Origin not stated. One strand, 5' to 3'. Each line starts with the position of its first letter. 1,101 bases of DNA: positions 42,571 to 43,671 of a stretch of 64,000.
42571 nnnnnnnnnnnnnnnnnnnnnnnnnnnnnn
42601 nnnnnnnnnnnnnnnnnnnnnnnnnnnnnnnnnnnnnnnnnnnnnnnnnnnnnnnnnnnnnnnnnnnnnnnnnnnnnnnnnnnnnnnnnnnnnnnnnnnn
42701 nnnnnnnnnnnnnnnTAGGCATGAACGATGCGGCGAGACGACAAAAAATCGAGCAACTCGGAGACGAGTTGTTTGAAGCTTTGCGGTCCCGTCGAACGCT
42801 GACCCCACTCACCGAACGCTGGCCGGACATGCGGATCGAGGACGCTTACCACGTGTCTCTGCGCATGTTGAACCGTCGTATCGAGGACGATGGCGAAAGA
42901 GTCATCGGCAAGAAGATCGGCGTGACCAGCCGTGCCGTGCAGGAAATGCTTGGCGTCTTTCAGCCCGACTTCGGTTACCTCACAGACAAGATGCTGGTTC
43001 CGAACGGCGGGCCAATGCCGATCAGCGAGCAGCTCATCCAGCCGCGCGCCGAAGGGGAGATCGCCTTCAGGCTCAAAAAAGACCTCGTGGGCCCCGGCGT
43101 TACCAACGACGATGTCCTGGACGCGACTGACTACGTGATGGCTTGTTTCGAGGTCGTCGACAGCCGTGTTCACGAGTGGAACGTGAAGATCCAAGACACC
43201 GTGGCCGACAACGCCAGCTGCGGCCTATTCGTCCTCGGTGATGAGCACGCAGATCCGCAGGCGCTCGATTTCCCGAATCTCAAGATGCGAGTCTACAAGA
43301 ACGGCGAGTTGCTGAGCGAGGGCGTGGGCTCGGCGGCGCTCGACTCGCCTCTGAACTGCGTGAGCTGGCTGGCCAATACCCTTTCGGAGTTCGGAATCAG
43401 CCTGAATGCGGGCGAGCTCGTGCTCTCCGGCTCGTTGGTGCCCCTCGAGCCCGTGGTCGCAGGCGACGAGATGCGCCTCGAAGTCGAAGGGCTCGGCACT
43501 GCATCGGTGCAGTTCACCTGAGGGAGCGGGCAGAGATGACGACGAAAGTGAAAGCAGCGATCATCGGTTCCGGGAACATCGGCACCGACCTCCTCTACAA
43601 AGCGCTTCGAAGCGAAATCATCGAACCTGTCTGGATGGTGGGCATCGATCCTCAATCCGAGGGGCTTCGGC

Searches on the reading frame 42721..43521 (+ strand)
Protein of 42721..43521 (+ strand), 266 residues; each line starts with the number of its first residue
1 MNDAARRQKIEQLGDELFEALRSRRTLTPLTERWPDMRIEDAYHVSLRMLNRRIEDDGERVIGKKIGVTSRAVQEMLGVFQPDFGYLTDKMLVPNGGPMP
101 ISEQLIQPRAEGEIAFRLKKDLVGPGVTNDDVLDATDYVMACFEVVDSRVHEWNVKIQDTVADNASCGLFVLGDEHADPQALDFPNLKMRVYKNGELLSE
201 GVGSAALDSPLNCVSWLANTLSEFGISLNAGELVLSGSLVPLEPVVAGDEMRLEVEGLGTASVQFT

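Call 15: search_protein_families(library=pfam, proteins=[window:42721-43521:+], max_evalue=0.000001)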
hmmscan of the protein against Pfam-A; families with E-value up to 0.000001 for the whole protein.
window:42721-43521:+ (266 aa): 1 family
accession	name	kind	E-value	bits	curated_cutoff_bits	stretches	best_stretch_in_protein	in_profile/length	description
PF01557.24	FAA_hydrolase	-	7e-16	59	23.9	1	77-263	27-211/214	Fumarylacetoacetate (FAA) hydrolase C-terminal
